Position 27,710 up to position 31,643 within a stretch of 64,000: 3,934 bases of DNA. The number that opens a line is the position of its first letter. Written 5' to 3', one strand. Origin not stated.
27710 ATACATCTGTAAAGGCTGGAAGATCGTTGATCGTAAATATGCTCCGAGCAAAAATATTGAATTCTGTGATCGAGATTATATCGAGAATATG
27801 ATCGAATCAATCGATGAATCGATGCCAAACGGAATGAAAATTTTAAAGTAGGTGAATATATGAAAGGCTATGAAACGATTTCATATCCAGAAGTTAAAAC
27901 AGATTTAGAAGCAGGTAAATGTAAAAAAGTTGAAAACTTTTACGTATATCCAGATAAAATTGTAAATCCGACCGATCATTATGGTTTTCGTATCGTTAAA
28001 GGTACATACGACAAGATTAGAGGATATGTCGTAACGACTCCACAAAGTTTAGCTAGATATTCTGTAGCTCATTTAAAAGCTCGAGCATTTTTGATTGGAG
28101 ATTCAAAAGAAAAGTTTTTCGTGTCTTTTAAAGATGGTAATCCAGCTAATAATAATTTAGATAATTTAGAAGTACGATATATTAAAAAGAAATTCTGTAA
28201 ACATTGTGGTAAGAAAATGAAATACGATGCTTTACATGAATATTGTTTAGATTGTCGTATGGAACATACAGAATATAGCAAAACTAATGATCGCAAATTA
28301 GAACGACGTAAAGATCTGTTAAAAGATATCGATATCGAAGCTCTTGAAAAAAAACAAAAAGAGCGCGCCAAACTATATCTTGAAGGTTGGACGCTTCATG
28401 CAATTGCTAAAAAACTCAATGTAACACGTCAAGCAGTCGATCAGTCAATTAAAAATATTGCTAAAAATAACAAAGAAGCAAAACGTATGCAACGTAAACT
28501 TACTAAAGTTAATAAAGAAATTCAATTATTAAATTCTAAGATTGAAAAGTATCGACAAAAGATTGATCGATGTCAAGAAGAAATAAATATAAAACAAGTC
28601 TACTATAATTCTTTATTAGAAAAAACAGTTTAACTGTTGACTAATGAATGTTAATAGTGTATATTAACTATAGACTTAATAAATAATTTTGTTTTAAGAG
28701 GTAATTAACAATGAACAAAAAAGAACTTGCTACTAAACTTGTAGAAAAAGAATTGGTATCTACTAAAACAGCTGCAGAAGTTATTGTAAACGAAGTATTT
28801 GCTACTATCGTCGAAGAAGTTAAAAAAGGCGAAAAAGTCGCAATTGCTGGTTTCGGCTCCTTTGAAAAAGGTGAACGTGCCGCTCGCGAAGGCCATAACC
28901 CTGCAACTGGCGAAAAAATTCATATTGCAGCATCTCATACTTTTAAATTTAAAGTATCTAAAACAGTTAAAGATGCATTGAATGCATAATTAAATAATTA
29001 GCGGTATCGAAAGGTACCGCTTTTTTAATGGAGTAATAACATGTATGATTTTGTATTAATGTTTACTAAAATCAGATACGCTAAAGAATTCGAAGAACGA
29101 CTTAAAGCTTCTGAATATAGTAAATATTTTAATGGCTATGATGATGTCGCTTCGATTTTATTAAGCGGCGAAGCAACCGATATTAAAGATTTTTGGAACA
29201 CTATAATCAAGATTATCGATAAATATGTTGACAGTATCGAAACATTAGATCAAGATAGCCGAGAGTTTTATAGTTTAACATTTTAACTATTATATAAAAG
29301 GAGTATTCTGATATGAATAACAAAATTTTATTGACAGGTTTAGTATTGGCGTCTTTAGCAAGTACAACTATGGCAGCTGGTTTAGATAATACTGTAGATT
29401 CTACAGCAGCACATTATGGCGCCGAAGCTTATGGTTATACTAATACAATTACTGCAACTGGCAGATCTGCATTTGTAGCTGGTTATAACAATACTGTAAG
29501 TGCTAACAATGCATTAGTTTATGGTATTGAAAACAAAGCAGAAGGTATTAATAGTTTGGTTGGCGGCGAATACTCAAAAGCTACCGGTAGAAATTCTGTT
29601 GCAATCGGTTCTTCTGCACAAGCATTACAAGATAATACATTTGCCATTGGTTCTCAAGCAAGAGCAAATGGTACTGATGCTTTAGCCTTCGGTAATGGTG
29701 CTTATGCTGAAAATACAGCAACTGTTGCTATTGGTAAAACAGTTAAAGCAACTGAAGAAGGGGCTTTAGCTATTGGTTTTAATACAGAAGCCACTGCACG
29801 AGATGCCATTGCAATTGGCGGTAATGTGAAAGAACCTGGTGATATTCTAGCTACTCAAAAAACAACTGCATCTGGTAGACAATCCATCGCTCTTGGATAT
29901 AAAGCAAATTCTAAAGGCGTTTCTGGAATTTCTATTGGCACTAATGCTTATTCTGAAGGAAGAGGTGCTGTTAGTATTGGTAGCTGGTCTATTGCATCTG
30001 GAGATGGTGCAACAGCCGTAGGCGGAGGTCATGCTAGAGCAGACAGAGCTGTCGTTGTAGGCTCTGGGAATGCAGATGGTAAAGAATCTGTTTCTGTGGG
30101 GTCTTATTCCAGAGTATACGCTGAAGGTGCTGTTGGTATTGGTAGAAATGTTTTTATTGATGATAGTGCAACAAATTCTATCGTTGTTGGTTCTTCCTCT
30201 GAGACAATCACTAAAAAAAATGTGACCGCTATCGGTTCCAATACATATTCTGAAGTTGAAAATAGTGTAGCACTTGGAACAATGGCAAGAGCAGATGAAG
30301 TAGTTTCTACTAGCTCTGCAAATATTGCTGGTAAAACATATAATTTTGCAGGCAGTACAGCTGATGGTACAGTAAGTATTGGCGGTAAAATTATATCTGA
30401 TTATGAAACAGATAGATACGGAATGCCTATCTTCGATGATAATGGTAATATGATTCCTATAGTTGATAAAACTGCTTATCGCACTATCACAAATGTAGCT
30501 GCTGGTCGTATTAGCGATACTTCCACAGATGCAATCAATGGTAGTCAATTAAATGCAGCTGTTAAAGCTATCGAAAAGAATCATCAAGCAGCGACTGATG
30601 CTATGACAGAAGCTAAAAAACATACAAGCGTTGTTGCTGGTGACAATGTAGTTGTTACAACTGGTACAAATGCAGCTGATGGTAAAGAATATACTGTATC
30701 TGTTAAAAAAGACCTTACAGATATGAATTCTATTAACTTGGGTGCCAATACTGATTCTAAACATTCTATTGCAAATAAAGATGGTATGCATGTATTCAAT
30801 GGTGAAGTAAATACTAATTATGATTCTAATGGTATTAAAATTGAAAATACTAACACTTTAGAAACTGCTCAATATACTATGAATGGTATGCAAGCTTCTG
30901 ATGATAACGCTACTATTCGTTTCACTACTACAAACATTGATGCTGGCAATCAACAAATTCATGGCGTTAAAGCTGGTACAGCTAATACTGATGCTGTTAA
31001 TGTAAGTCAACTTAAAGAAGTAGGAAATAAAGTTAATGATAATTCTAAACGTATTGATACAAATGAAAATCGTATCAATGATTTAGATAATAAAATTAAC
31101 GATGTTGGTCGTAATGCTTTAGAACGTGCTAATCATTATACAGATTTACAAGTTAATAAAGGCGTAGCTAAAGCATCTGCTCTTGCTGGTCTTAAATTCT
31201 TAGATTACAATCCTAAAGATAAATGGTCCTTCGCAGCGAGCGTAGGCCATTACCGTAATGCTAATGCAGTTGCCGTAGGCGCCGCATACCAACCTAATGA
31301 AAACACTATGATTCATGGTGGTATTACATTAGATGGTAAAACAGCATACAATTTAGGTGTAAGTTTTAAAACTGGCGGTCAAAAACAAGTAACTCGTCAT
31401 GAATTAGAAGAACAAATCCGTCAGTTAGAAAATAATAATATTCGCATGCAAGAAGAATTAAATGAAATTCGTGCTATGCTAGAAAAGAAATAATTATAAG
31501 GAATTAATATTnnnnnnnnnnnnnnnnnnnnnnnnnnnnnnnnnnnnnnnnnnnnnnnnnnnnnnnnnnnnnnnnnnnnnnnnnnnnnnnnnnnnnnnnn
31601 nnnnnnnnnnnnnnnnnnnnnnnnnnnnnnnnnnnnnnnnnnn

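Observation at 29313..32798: Two tandem, full-length trimeric autotransporter adhesins encoded by a phage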

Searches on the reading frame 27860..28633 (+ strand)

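Call 41: search_protein_families(library=pfam, proteins=[window:27860-28633:+], max_evalue=0.001)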
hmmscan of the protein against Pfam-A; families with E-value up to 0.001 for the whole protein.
window:27860-28633:+ (257 aa): 2 families
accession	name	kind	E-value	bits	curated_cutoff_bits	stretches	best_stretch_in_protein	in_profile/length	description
PF13392.12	HNH_3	-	1.6e-05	24.8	24.8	1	76-105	9-38/46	HNH endonuclease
PF13384.12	HTH_23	-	0.00037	20.7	24.6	1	171-199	12-40/50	Homeodomain-like domain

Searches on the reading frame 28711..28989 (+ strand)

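Call 41: search_protein_families(library=pfam, proteins=[window:28711-28989:+], max_evalue=0.001)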
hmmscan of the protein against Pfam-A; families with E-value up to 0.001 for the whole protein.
window:28711-28989:+ (92 aa): 1 family
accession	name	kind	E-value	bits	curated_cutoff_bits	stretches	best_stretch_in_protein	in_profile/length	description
PF00216.26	Bac_DNA_binding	-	6.9e-28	97.2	22.4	1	1-91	1-90/90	Bacterial DNA-binding protein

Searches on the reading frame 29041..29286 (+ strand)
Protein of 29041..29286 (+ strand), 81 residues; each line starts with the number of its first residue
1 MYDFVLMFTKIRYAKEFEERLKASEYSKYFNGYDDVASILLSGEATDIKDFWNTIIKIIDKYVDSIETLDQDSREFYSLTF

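Call 41: search_protein_families(library=pfam, proteins=[window:29041-29286:+], max_evalue=0.001)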
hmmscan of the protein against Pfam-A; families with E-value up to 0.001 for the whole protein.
window:29041-29286:+ (81 aa): 0 families

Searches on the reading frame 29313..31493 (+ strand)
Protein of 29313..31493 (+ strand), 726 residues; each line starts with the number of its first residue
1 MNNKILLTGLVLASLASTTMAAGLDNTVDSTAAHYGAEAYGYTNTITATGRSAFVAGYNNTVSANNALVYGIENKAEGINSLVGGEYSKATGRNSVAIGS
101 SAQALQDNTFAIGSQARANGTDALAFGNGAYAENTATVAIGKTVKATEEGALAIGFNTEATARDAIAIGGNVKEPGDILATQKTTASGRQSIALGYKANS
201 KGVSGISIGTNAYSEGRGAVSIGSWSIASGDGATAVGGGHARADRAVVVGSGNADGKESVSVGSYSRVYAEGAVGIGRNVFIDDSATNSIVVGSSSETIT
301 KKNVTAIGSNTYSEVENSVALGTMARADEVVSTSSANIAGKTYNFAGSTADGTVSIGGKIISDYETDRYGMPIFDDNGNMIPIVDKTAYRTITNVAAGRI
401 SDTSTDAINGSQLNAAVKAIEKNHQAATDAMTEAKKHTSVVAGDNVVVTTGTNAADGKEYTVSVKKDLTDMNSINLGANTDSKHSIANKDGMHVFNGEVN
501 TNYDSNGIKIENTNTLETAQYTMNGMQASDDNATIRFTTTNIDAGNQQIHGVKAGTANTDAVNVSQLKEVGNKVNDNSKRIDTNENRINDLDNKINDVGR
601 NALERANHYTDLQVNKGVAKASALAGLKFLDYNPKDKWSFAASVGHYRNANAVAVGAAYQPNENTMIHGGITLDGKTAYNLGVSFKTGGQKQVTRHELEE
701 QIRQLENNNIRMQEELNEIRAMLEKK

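Call 3: search_protein_families(library=pfam, proteins=[window:29313-31493:+], max_evalue=0.01)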
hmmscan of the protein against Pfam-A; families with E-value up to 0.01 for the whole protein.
window:29313-31493:+ (726 aa): 5 families
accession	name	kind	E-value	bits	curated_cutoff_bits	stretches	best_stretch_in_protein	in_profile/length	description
PF05662.19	YadA_stalk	-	1.6e-21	76.8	28.4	2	548-589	1-42/43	Coiled stalk of trimeric autotransporter adhesin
PF05658.19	YadA_head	-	2.3e-19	69.7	25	4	90-116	1-27/27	YadA head domain repeat (2 copies)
PF03895.21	YadA_anchor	-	6.3e-10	39.4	22.7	1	631-685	2-58/60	YadA-like membrane anchor domain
PF21300.2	LbR_Ice_bind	-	0.00049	20.6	30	1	51-123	20-93/97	Grass antifreeze beta roll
PF19233.4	DUF5886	-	0.0079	17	36.5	0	552-598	69-115/135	Family of unknown function (DUF5886)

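Call 6: search_dna_similar(query=window:29313-31493:+, collection=phages, mode=protein, max_rows=30)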
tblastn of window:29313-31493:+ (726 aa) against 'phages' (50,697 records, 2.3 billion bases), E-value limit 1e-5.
Records with a match: 4; places in all: 5; records where one place covers at least 80% of the query: 0.
Best place of each record, by identity: <60% 4.
By first word of the organism name: Acinetobacter 2; Salmonella 1; Burkholderia 1.
By host as written in the record: - 2; Homo sapiens 1; Burkholderia 1.
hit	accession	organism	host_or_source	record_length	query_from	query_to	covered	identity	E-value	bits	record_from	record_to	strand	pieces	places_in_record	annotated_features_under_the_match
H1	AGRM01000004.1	Salmonella enterica subsp. houtenae str. ATCC BAA-1581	Homo sapiens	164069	60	589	73%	25.5%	9e-9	65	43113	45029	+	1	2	Hep_Hag protein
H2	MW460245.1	Burkholderia phage BCSR5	Burkholderia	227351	89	420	46%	27.1%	8e-6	56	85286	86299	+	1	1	hypothetical protein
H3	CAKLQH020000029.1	Acinetobacter phage MD-2021a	not known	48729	72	326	35%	25.9%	5e-9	66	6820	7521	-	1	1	hemagglutinin/invasin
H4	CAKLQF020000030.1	Acinetobacter phage MD-2021a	not known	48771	72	326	35%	25.9%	5e-9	66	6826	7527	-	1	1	hemagglutinin/invasin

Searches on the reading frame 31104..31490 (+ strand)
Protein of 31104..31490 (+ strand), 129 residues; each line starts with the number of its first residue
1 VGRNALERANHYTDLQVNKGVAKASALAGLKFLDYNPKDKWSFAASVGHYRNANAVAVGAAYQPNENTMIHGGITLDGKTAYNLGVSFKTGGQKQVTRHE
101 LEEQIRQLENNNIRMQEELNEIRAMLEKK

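Call 59: search_dna_similar(query=window:31104-31490:+, collection=phages, mode=protein, max_evalue=1, max_rows=20)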
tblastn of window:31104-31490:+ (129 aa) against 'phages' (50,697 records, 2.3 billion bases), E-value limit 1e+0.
Records with a match: 12; places in all: 12; records where one place covers at least 80% of the query: 0.
Best place of each record, by identity: <60% 12.
By first word of the organism name: Proteus 6; Salmonella 4; Cronobacter 2.
By host as written in the record: Proteus mirabilis 5; - 2; Cronobacter sakazakii 2; Salmonella enterica subsp. enterica serovar Weltevreden 1; Salmonella enterica subsp. enterica serovar Weltevreden SA161 1; chicken and sheep 1.
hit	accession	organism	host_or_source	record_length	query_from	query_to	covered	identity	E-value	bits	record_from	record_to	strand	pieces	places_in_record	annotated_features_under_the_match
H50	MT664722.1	Proteus phage Vb_PmiP-P59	Proteus mirabilis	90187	3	91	69%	23.6%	8e-2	37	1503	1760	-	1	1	hypothetical protein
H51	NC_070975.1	Proteus phage Vb_PmiP-P59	Proteus mirabilis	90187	3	91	69%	23.6%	8e-2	37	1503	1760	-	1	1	tail protein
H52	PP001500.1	Salmonella phage SP-9-14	Salmonella enterica subsp. enterica ...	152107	18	91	57%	28.0%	5e-1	35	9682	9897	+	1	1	hypothetical protein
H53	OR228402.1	Salmonella phage SW16-7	Salmonella enterica subsp. enterica ...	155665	18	91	57%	28.0%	5e-1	35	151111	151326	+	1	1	recognition of host receptor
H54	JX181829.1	Salmonella phage SKML-39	mixed Maryland water samples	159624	18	91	57%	28.0%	8e-1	35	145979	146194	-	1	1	hypothetical protein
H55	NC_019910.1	Salmonella phage SKML-39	mixed Maryland water samples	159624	18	91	57%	28.0%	8e-1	35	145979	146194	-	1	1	adhesin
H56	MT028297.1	Proteus phage Privateer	Proteus mirabilis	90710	3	91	69%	22.5%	3e-1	36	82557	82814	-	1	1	hypothetical protein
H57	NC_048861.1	Proteus phage Privateer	Proteus mirabilis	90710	3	91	69%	22.5%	3e-1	36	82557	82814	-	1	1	tail protein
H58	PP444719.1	Proteus phage J3S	Proteus mirabilis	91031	3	91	69%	22.5%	3e-1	36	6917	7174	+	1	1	tail protein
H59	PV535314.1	Proteus phage vB_PMG_YP1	chicken and sheep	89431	3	91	69%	22.5%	3e-1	36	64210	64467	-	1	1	hypothetical protein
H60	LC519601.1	Cronobacter phage vB_CsaP_009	Cronobacter sakazakii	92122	3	91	69%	22.5%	3e-1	36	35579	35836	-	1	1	STEC autoagglutinating adhesin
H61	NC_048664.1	Cronobacter phage vB_CsaP_009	Cronobacter sakazakii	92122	3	91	69%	22.5%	3e-1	36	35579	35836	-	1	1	tail protein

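Call 78: get_annotated_region(hit=H55, flank=2500)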
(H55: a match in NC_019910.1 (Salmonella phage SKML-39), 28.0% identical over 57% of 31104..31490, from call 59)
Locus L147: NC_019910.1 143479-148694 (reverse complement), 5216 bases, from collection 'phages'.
description: Salmonella phage SKML-39, complete genome.
organism: Salmonella phage SKML-39 (NCBI taxid 1204528)
taxonomy: Viruses; Duplodnaviria; Heunggongvirae; Uroviricota; Caudoviricetes; Ackermannviridae; Aglimvirinae; Agtrevirus; Agtrevirus SKML39
host: -; source: mixed Maryland water samples; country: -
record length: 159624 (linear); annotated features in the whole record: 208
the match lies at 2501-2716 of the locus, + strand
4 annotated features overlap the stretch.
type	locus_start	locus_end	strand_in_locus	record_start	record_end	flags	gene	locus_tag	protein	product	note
CDS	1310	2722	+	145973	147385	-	-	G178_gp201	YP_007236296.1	adhesin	FIG00627078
CDS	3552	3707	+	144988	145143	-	-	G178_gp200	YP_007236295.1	hypothetical protein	-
CDS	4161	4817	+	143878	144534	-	-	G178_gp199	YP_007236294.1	hypothetical protein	-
CDS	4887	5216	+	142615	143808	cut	-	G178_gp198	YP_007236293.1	hypothetical protein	-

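Call 79: search_protein_families(library=pfam, proteins=[L147:1310-2722:+], max_evalue=0.01)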
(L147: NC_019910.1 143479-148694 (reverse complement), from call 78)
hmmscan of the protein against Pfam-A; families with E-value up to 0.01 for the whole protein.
L147:1310-2722:+ (470 aa): 2 families
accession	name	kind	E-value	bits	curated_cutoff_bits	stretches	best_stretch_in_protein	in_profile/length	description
PF03895.21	YadA_anchor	-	5.7e-13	49.2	22.7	1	411-470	1-60/60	YadA-like membrane anchor domain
PF11839.13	Alanine_zipper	-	2.6e-07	31.2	23.1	1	275-332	4-61/69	Alanine-zipper, major outer membrane lipoprotein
